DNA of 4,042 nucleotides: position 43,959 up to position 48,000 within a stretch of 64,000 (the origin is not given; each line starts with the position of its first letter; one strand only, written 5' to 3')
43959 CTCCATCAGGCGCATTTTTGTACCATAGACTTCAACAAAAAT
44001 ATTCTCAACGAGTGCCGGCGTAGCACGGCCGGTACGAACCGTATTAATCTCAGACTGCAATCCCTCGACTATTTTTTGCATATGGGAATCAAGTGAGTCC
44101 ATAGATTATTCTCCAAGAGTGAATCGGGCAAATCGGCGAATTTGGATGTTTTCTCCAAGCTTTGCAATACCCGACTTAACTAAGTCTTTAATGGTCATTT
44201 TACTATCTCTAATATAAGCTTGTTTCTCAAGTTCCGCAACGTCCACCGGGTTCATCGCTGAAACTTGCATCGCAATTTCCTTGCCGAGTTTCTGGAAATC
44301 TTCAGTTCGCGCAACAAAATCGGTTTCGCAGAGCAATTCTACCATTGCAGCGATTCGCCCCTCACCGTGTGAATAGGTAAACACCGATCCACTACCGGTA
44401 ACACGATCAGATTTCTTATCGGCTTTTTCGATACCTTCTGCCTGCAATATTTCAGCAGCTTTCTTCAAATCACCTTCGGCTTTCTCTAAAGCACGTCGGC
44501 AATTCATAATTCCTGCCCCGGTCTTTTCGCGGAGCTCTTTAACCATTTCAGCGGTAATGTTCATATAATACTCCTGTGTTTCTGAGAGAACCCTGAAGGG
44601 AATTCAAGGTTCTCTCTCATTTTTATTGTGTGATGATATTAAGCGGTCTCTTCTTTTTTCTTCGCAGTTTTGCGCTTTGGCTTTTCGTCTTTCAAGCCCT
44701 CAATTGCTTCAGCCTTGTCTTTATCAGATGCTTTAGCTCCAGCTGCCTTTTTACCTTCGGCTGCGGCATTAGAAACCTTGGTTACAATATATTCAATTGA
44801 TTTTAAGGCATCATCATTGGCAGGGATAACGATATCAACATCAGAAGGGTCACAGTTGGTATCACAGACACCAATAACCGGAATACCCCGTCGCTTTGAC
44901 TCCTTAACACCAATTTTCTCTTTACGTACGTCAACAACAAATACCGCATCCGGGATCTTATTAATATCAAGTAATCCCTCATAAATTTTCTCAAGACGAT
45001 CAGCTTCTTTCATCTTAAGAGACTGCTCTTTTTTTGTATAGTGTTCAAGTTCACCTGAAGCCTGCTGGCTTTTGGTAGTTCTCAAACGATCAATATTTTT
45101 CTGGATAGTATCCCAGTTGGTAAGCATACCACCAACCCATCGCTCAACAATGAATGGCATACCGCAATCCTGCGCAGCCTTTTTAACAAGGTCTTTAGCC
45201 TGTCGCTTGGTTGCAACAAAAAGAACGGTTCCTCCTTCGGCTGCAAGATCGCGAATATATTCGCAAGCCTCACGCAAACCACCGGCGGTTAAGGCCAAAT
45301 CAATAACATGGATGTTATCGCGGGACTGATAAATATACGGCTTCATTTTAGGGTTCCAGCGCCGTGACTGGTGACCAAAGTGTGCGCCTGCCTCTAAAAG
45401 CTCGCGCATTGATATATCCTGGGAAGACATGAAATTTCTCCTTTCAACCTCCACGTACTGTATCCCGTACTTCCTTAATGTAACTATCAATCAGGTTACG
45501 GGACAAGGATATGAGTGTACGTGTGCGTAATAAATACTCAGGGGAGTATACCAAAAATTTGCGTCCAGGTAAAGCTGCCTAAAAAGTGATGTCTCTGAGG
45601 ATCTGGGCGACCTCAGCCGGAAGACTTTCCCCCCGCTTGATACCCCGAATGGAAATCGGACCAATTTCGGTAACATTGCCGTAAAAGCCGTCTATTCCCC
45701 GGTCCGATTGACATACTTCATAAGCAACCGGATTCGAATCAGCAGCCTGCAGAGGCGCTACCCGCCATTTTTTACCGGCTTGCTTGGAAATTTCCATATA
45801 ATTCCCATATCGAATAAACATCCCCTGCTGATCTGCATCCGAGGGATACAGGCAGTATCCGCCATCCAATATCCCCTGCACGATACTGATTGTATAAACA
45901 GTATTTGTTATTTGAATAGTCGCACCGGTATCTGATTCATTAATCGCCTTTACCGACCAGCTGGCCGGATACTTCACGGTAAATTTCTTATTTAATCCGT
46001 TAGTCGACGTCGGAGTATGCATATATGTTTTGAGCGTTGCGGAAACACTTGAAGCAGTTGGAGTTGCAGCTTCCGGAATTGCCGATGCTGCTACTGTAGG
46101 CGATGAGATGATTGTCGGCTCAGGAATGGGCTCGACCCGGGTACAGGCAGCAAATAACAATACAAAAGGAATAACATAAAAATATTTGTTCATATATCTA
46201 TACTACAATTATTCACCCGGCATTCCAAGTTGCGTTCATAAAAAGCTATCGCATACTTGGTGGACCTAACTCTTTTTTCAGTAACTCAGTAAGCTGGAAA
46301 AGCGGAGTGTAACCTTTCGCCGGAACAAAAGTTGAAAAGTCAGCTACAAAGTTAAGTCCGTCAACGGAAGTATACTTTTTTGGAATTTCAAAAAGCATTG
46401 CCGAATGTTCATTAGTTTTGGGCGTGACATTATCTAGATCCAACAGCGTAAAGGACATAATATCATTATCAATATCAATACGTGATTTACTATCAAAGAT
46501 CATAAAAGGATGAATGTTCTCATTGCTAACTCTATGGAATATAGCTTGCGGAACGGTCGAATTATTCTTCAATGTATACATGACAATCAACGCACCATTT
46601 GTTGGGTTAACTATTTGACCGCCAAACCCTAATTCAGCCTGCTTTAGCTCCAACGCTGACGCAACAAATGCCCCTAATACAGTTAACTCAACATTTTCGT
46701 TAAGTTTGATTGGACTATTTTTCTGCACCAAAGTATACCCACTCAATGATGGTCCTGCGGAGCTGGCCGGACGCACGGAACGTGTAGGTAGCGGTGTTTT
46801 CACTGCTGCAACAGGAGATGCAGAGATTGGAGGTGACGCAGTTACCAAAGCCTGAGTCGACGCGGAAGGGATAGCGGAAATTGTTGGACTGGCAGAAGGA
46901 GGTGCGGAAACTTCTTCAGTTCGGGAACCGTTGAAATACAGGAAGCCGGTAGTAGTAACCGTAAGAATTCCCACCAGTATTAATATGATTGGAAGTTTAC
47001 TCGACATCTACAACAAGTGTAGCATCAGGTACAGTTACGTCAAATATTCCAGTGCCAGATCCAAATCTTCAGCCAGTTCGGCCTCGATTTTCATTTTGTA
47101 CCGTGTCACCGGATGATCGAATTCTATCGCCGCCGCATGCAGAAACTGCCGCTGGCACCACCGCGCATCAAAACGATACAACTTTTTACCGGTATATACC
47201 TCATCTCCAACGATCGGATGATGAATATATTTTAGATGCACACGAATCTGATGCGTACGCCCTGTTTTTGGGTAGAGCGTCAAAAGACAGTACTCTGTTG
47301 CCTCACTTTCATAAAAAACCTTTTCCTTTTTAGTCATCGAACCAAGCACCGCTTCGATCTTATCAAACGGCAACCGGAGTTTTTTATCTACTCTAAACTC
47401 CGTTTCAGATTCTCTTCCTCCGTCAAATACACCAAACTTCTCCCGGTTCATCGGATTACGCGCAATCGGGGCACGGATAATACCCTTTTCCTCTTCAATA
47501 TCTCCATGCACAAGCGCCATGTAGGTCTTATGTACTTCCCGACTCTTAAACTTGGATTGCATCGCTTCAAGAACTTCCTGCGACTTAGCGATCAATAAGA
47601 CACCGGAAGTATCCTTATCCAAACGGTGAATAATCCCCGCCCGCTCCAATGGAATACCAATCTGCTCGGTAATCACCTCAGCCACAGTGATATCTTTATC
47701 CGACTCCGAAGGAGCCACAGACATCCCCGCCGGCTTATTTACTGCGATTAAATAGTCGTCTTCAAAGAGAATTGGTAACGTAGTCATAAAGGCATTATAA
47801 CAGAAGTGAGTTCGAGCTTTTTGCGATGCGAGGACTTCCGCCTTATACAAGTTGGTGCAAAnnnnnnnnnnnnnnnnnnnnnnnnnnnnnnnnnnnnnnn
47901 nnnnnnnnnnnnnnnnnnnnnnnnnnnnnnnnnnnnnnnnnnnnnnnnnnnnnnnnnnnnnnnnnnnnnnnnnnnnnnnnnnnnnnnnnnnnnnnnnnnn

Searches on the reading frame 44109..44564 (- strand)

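Call 62: search_protein_families(library=pfam, proteins=[window:44109-44564:-], max_evalue=0.001)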
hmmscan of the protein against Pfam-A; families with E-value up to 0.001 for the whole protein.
window:44109-44564:- (152 aa): 2 families
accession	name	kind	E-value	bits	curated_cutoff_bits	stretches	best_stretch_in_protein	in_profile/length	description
PF00889.24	EF_TS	-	1.5e-20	74.1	27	1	72-149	1-76/204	Elongation factor TS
PF25025.1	EF-Ts_N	-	1.3e-06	28.7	33.2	1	5-43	14-53/60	Elongation factor Ts, mitochondrial, N-terminal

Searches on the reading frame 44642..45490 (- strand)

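Call 62: search_protein_families(library=pfam, proteins=[window:44642-45490:-], max_evalue=0.001)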
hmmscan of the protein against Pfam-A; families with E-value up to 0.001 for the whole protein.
window:44642-45490:- (283 aa): 1 family
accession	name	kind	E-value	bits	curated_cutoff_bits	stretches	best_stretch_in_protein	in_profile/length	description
PF00318.25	Ribosomal_S2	-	9.5e-88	293.5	26.1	1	31-246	1-216/216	Ribosomal protein S2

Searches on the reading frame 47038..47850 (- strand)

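Call 62: search_protein_families(library=pfam, proteins=[window:47038-47850:-], max_evalue=0.001)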
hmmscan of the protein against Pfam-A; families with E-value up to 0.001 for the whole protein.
window:47038-47850:- (271 aa): 1 family
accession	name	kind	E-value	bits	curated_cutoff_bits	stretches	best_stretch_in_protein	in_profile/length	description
PF00849.27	PseudoU_synth_2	-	1.7e-30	106.7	26.8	1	33-207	1-151/152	RNA pseudouridylate synthase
